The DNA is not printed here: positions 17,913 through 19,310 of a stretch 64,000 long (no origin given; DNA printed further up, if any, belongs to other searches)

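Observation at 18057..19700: AT-rich two-gene islet inserted right after the nrdAB terminator: Zn-ribbon/TM/coiled-coil/HEAT-like protein plus secreted NTF2-like protein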

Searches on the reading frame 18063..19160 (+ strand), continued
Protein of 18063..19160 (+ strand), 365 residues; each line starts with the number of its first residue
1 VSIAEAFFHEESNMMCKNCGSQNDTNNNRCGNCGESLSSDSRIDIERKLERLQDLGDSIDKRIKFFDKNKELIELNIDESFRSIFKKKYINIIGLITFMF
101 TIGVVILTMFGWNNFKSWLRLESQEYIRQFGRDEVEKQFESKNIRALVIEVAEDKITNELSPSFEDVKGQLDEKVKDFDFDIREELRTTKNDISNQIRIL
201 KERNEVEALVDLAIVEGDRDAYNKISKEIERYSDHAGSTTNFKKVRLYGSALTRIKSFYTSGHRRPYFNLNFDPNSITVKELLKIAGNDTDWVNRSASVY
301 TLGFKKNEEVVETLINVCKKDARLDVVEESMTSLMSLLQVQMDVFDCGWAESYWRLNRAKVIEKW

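Call 34: fold_search(model_id=the predicted structure, library=pdb)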
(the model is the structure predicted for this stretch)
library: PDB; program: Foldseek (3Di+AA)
matches with E <= 10: 548; with E <= 0.001: 0
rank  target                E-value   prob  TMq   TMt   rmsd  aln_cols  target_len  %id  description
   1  5n3u_B                2.9e-02  0.94  0.17  0.34  15.5       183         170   13  The structure of the complex of CpcE and CpcF of phycocyanin lyase from Nostoc sp. PCC7120 (released 2017-12-06)
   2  5h78_A                3.2e-02  0.94  0.17  0.30  14.5       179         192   16  Crystal structure of the PKA-DHR14 fusion protein (released 2017-06-28)
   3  5cwh                  6.7e-02  0.89  0.15  0.32  15.7       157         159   18  Crystal structure of de novo designed helical repeat protein DHR14 (released 2015-12-16)
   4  4d4z_A                9.2e-02  0.75  0.17  0.20  13.0       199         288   14  STRUCTURE OF HUMAN DEOXYHYPUSINE HYDROXYLASE in complex with glycerol (released 2015-04-15)
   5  5h7c_C                1.0e-01  0.60  0.15  0.13  16.4       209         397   13  Crystal structure of a repeat protein with two Protein A-DHR14 repeat modules (released 2017-06-28)
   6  7q1f_D                1.3e-01  0.82  0.17  0.35  14.6       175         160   20  CPAP:TUBULIN:IE5 ALPHAREP COMPLEX (released 2022-04-20)
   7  3ltj                  1.3e-01  0.77  0.18  0.31  15.1       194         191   18  Structure of a new family of artificial alpha helicoidal repeat proteins (alpha-Rep) based on thermostable HEAT-like rep (released 2010-10-13)
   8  8t1o_B                1.3e-01  0.72  0.17  0.11  15.1       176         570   15  AP2 bound to MSP2N2 nanodisc with Tgn38 cargo peptide; composite map (released 2023-07-12)
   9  9qpq_I                1.4e-01  0.60  0.16  0.18  15.3       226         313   10  The structure of the COPI leaf bound to GOLPH3 (released 2025-10-22)
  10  5cwl_A                1.8e-01  0.66  0.17  0.31  14.4       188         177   12  Crystal structure of de novo designed helical repeat protein DHR54 (released 2015-12-16)
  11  7q1e_C                1.9e-01  0.80  0.17  0.35  14.3       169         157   18  CPAP:TUBULIN:IIH5 ALPHAREP COMPLEX (released 2022-04-13)
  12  6gwd_G                1.9e-01  0.47  0.14  0.29  14.8       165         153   20  Tubulin:iiH5 alphaRep complex (released 2019-01-30)
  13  6gx7_E                2.0e-01  0.87  0.17  0.32  14.1       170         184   20  Tubulin-CopN-alphaRep complex (released 2019-04-24)
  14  7nsk_A                2.0e-01  0.54  0.16  0.07  15.8       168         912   12  Endoplasmic reticulum aminopeptidase 2 complexed with a hydroxamic ligand (released 2022-06-22)
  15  7z37_DP1              2.1e-01  0.12  0.10  0.12  32.6       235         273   11  Structure of the RAF1-HSP90-CDC37 complex (RHC-II) (released 2022-09-14)
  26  7z0g_T                3.2e-01  0.82  0.16  0.25  15.1       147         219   22  CPAP:TUBULIN:IE5 ALPHAREP COMPLEX P1 SPACE GROUP (released 2022-04-13)
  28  7z0g_C                3.6e-01  0.77  0.17  0.27  15.0       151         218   22  CPAP:TUBULIN:IE5 ALPHAREP COMPLEX P1 SPACE GROUP (released 2022-04-13)
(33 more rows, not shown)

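Call 38: search_protein_families(library=ncbifam, proteins=[window:18102-19160:+, P0014, P0018, P0004], max_evalue=1)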
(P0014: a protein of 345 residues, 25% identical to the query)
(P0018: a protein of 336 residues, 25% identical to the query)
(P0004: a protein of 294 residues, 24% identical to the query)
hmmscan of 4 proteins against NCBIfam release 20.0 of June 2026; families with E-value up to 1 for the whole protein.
window:18102-19160:+ (352 aa): 1 family
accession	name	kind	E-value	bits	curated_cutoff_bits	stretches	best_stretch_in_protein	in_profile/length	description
NF011149.0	PRK14559.1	equivalog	0.13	10.9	374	1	1-28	2-29/642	serine/threonine phosphatase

P0014 (345 aa): 4 families
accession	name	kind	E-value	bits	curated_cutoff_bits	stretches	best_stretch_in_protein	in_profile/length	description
TIGR04527.1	mycoplas_twoTM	subfamily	0.00057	19.6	125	1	59-193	3-132/248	MG_279/MG_280 family protein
NF010374.0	PRK13800.1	equivalog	0.0097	14.2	1196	1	234-314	790-865/898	fumarate reductase/succinate dehydrogenase flavoprotein subunit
NF049953.1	ribbon_DG_selen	exception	0.032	14.1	130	1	4-50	7-51/172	zinc ribbon-containing (seleno)protein DG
NF053644.1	MraY_archaea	equivalog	0.15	11.4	450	1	54-134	55-134/340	pseudomurein biosynthesis MraY family phospho-N-acetylmuramoyl-pentapeptide-transferase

P0018 (336 aa): 4 families
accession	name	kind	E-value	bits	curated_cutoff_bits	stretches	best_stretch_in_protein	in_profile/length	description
NF001646.0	PRK00420.1-3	equivalog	0.0014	18.8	117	1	3-72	21-86/117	hypothetical protein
NF001605.0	PRK00398.1-2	equivalog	0.0083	16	63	1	4-25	3-26/43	DNA-directed RNA polymerase subunit P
NF041034.1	Rad50_Sulf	equivalog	0.05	11.4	1000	1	2-161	423-556/872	DNA double-strand break repair ATPase Rad50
NF049953.1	ribbon_DG_selen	exception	0.28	11.1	130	1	4-48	7-49/172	zinc ribbon-containing (seleno)protein DG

P0004 (294 aa): 1 family
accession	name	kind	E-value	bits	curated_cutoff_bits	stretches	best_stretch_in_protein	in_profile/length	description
NF010289.0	PRK13729.1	equivalog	0.0052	15.8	504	1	8-129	3-122/474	F-type conjugal transfer pilus assembly protein TraB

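Call 39: search_protein_families(library=phrogs, proteins=[window:18102-19160:+, P0014, P0018, P0004], max_evalue=1)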
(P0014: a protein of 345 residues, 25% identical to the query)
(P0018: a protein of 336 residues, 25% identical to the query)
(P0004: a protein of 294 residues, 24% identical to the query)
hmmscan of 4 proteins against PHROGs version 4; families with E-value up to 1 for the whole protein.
window:18102-19160:+ (352 aa): 7 families
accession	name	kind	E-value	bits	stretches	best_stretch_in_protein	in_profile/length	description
phrog_9700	-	unknown function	0.016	15.1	1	2-146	8-155/483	-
phrog_6586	-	unknown function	0.022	15.6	1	1-30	4-33/129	-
phrog_6664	-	unknown function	0.046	15.2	1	76-172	4-86/97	-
phrog_6661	-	unknown function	0.063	14.5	1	77-129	4-56/100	-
phrog_4852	-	unknown function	0.099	13.3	1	2-30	15-45/194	-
phrog_11547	-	unknown function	0.28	12.3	1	2-62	3-42/64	-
phrog_9414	-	unknown function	0.69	11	1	12-58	24-68/71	-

P0014 (345 aa): 8 families
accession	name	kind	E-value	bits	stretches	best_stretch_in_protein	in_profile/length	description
phrog_20490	-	unknown function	0.05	14.8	1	224-300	22-97/172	-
phrog_6586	-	unknown function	0.11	13.3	1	4-40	5-39/129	-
phrog_13040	-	unknown function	0.16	13.3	1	3-52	2-52/71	-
phrog_29273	-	unknown function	0.16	13.1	1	25-59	13-47/66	-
phrog_1919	-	unknown function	0.18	12.9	1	2-90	16-94/105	-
phrog_4852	-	unknown function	0.18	12.4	1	4-49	15-63/194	-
phrog_32469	-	unknown function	0.29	12.6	0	141-165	7-31/92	-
phrog_9294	-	unknown function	0.33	12.3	1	274-329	15-68/127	-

P0018 (336 aa): 6 families
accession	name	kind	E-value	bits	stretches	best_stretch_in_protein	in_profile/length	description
phrog_6586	-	unknown function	0.00047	21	1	4-37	5-37/129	-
phrog_6332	-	unknown function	0.094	13.7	1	4-24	9-27/60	-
phrog_25635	-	unknown function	0.2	11.9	1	10-71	203-262/319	-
phrog_10714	-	unknown function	0.27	12.5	1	4-25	75-97/109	-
phrog_8436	-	unknown function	0.38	11.9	1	3-36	64-97/110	-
phrog_21735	-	unknown function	0.67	11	0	4-24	5-27/61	-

P0004 (294 aa): 2 families
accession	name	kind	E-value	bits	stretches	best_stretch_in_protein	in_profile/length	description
phrog_27081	-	unknown function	0.18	13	1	100-133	6-37/59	-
phrog_34700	-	transcription regulation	0.3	12.5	0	84-108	3-27/74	transcriptional regulator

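Call 46: search_protein_families(library=pfam, proteins=[L084:9175-9507:+, L082:1482-2675:+, L082:3485-3886:+], max_evalue=0.1)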
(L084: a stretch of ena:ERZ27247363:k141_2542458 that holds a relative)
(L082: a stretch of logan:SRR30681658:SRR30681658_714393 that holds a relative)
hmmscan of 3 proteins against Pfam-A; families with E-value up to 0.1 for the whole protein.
L084:9175-9507:+ (110 aa): 1 family
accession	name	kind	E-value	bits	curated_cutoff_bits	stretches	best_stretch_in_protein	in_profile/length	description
PF05015.19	HigB-like_toxin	-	0.00083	20.2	27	1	11-83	9-81/91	RelE-like toxin of type II toxin-antitoxin system HigB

L082:1482-2675:+ (397 aa): 0 families

L082:3485-3886:+ (133 aa): 0 families

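Call 48: find_encoding_contigs(protein=P0018, flank=8000, max_places=3)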
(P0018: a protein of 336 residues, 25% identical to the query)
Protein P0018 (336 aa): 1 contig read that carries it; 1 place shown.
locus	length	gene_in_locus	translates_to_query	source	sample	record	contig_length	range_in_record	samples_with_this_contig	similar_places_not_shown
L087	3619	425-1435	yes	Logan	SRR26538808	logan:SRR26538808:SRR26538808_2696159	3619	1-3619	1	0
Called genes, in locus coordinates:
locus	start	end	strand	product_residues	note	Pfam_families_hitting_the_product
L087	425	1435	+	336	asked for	-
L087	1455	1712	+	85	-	-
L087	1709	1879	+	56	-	-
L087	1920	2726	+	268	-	PF18863:AbiJ_NTD4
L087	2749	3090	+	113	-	-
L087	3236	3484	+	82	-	-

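Call 49: find_encoding_contigs(protein=P0019, flank=8000, max_places=3)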
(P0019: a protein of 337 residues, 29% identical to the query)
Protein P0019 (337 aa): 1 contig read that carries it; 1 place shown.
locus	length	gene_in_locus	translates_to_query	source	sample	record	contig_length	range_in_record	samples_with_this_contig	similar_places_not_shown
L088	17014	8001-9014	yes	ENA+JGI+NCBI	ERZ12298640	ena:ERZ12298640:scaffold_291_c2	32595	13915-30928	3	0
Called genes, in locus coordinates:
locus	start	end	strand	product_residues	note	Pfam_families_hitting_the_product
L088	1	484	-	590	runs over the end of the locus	PF00664:ABC_membrane, PF00005:ABC_tran, PF13304:AAA_21 (weak)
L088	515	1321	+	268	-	PF04367:DUF502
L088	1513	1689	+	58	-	-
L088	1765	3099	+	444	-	PF00206:Lyase_1, PF10397:ADSL_C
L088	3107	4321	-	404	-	PF03825:Nuc_H_symport, PF07690:MFS_1, PF12832:MFS_1_like, PF07690:MFS_1 (weak)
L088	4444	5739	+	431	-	PF01522:Polysacc_deac_1, PF10096:DUF2334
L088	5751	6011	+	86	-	-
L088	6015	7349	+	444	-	PF02881:SRP54_N, PF00448:SRP54, PF01656:CbiA (weak), PF02978:SRP_SPB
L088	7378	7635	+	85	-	PF00886:Ribosomal_S16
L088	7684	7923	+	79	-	PF13083:KH_KhpA-B, PF00013:KH_1 (weak)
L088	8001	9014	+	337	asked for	PF13646:HEAT_2 (faint)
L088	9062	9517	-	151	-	PF00149:Metallophos (faint), PF12850:Metallophos_2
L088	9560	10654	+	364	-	PF00155:Aminotran_1_2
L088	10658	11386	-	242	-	PF27324:MjaV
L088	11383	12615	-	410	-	PF02885:Glycos_trans_3N, PF00591:Glycos_transf_3, PF07831:PYNP_C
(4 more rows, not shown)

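Call 50: find_encoding_contigs(protein=P0004, flank=8000, max_places=3)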
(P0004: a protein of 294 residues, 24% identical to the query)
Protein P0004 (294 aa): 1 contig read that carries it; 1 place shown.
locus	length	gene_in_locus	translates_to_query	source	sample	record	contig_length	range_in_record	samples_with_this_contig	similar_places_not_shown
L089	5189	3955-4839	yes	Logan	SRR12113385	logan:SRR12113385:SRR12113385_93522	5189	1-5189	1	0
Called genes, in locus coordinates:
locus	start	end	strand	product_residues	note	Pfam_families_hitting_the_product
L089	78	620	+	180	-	-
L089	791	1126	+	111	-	PF05014:Nuc_deoxyrib_tr (weak)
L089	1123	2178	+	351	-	-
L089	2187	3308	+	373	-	-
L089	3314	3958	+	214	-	-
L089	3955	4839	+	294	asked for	-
